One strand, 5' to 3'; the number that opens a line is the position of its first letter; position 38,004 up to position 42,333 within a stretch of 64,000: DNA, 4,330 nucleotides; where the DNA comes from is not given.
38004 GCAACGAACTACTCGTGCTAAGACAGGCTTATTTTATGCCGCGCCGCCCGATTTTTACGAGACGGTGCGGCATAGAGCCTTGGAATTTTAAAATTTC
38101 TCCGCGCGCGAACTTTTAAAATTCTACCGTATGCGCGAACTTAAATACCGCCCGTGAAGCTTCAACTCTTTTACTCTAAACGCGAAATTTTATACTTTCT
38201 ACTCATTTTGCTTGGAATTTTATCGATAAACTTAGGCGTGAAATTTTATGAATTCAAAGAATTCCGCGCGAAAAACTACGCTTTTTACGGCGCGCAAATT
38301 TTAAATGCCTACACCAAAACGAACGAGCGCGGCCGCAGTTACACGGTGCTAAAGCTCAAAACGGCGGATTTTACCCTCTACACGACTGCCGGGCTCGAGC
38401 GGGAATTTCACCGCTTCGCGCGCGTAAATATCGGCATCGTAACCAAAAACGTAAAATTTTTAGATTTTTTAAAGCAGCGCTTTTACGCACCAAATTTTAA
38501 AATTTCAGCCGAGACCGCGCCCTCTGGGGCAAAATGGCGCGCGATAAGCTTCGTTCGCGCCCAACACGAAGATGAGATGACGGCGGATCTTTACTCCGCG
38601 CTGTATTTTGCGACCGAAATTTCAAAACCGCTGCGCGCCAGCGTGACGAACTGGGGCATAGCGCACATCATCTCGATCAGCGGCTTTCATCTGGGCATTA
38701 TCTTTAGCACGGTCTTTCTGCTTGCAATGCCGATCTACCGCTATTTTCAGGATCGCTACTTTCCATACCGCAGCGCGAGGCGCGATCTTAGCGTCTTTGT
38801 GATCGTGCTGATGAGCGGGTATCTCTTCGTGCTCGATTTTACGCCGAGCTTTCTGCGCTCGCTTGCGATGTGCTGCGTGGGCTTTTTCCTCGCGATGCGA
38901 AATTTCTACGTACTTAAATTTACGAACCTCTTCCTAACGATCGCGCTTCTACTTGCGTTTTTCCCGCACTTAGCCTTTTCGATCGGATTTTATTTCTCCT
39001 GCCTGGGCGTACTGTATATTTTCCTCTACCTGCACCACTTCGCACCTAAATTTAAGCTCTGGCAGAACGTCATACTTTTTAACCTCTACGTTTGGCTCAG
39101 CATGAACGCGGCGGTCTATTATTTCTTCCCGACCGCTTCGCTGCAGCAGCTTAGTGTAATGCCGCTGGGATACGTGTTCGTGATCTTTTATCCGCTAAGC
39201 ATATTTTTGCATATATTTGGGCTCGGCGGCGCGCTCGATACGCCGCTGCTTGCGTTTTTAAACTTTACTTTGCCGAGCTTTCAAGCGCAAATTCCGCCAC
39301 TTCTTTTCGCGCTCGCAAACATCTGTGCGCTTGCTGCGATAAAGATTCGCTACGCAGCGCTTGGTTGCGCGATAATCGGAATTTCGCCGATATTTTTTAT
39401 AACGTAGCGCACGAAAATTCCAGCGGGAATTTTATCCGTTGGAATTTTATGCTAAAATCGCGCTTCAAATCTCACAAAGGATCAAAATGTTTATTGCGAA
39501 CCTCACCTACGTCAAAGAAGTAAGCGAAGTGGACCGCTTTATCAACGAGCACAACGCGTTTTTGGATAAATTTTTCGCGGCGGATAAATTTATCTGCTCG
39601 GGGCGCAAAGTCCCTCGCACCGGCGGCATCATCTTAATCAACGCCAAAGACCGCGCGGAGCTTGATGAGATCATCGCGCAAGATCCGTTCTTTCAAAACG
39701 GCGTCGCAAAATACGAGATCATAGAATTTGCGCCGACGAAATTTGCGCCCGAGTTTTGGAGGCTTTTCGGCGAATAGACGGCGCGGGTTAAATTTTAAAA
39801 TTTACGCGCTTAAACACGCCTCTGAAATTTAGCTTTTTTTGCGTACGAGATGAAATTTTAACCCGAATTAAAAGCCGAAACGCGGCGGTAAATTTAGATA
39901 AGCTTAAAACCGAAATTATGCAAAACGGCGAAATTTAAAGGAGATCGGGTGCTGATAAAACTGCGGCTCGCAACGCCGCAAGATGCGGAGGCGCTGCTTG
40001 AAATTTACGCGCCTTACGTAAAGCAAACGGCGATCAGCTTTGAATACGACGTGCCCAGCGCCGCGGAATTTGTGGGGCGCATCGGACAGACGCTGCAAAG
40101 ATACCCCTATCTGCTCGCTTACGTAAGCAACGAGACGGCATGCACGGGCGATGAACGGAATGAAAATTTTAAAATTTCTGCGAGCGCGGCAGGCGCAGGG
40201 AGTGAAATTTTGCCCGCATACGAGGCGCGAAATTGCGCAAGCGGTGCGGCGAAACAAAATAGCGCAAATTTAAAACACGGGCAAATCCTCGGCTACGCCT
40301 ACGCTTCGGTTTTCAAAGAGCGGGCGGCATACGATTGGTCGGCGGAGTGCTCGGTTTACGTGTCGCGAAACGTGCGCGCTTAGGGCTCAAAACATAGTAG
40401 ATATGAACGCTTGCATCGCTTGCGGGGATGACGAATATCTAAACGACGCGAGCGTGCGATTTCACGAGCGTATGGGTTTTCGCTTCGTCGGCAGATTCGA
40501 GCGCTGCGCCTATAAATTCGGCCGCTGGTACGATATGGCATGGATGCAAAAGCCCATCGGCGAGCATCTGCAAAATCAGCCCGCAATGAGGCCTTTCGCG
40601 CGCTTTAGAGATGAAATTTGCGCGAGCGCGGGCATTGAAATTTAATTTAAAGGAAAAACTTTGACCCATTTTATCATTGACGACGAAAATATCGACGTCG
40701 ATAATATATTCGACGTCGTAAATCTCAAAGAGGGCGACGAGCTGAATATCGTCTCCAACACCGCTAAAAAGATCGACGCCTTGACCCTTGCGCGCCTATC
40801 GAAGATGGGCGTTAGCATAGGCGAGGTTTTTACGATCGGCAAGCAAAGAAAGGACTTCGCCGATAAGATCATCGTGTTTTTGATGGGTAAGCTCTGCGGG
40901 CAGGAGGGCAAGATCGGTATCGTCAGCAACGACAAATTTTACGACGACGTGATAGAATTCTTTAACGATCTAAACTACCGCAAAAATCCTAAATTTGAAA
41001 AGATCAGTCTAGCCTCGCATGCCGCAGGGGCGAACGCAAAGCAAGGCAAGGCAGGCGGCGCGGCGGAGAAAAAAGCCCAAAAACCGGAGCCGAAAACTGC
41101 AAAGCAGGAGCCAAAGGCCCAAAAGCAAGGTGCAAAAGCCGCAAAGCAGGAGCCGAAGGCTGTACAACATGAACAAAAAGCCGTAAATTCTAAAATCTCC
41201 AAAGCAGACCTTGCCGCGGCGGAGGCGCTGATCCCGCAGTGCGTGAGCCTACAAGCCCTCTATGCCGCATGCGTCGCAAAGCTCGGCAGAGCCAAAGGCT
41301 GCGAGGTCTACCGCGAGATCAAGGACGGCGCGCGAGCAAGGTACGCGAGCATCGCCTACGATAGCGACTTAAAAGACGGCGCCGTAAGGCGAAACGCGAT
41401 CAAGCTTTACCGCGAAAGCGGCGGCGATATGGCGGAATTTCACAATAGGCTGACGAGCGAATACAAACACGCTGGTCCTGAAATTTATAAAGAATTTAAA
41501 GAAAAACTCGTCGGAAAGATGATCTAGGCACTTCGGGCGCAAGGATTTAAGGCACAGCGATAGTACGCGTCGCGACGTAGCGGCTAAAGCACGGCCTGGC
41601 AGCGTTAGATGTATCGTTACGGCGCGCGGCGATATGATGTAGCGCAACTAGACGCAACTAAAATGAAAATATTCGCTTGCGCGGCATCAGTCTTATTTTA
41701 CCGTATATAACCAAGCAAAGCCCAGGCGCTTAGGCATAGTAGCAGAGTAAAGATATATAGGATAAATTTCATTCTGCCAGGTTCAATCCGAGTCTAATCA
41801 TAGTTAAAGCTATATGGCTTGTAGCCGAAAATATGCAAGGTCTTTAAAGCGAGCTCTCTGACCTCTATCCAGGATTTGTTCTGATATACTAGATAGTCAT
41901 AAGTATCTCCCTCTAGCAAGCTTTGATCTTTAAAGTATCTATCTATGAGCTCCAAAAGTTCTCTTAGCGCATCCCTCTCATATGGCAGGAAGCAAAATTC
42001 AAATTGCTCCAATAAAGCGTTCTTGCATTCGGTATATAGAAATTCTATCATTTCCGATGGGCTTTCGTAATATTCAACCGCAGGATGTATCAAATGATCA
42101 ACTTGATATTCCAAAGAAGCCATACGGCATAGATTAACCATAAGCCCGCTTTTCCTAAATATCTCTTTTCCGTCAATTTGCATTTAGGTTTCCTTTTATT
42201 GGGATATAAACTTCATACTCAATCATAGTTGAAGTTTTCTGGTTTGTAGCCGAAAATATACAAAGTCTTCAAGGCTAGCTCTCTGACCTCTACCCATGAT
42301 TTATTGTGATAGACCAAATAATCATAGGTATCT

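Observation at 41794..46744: Orphan poly-immunity island: ten small co-directional AT-rich genes abutting the 3' end of a tRNA cluster, with no toxin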

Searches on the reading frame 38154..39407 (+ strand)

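Call 9: search_protein_families(library=pfam, max_evalue=0.01, proteins=[window:38154-39407:+])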
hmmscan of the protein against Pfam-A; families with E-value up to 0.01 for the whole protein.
window:38154-39407:+ (417 aa): 1 family
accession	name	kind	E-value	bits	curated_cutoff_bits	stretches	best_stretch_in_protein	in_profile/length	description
PF03772.21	Competence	-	6.7e-23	81.8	23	1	155-391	8-224/270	Competence protein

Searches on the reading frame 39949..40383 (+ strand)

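Call 9: search_protein_families(library=pfam, max_evalue=0.01, proteins=[window:39949-40383:+])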
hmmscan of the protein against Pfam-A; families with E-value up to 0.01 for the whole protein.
window:39949-40383:+ (144 aa): 1 family
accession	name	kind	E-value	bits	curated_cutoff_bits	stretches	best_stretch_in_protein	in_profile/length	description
PF13420.13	Acetyltransf_4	-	1.7e-09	38.3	24.3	1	5-75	1-70/155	Acetyltransferase (GNAT) domain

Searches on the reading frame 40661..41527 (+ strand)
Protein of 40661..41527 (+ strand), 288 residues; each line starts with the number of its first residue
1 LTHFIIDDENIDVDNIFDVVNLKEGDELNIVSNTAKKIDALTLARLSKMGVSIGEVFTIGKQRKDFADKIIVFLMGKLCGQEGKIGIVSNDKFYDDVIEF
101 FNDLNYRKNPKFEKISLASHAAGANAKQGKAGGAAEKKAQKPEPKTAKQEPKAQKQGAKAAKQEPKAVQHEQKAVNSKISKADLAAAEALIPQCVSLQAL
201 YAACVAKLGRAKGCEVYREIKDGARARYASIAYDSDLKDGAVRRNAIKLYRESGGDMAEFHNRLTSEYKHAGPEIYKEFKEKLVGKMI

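Call 9: search_protein_families(library=pfam, max_evalue=0.01, proteins=[window:40661-41527:+])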
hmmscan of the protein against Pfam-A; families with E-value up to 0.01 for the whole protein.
window:40661-41527:+ (288 aa): 2 families
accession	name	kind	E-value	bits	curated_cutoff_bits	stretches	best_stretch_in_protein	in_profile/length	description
PF18475.7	PIN7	-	1.9e-06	28.9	34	1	6-102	2-100/103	PIN domain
PF04023.20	FeoA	-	0.0092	16.5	23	0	21-76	5-57/74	FeoA domain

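Call 82: find_related_loci(query=window:40661-41527:+, collection=metagenome_contigs, flank=8000)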
Query window:40661-41527:+ (288 aa) in metagenome_contigs; peptide patterns used: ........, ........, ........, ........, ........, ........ (x = any residue, [..] = any of these).
336 stretches matched a pattern; 75 encode a relative of the query (tblastn E <= 1e-3); 74 distinct loci.
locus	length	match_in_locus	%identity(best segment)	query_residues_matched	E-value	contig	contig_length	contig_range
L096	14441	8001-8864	93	1-288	0e+0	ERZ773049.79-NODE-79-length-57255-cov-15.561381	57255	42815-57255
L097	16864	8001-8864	93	1-288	1e-180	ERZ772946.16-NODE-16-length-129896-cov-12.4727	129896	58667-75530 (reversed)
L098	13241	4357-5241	92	1-288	6e-179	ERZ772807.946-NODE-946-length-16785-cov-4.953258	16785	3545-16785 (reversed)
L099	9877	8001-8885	91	1-288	6e-179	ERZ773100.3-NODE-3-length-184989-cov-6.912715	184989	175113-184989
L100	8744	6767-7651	91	1-288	1e-178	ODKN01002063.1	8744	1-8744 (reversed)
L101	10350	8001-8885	91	1-288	3e-178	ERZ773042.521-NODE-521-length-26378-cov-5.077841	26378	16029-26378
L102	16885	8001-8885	91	1-288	9e-178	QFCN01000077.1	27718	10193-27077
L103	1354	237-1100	92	1-288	0e+0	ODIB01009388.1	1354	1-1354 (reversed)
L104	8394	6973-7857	90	1-288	2e-176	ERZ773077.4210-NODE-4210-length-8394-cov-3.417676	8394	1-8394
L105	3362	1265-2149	89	1-288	0e+0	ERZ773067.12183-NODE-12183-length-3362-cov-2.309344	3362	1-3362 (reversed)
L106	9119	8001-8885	89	1-288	2e-175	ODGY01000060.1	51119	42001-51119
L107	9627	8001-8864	94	1-288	4e-175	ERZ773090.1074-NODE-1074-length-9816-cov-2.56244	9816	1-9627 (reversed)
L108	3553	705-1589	89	1-288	0e+0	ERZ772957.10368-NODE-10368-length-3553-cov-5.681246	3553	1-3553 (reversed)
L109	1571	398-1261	93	1-288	0e+0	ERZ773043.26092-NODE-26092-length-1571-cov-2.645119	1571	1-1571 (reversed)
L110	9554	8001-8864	93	1-288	2e-173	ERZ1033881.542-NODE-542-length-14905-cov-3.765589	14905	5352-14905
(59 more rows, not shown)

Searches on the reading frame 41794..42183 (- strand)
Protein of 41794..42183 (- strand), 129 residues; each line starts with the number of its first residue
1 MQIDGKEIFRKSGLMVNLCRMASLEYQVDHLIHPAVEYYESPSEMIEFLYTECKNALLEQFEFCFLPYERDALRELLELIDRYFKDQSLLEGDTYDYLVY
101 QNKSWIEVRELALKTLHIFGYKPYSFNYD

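Call 4: search_protein_families(library=pfam, max_evalue=1, proteins=[window:41794-42183:-])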
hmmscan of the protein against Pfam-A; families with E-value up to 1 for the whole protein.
window:41794-42183:- (129 aa): 0 families

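Call 5: search_protein_families(library=ncbifam, max_evalue=1, proteins=[window:41794-42183:-])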
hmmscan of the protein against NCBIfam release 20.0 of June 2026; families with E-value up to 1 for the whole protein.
window:41794-42183:- (129 aa): 0 families

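Call 56: search_protein_families(library=padloc, max_evalue=0.01, proteins=[window:41794-42183:-])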
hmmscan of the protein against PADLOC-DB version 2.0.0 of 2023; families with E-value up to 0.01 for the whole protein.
window:41794-42183:- (129 aa): 0 families
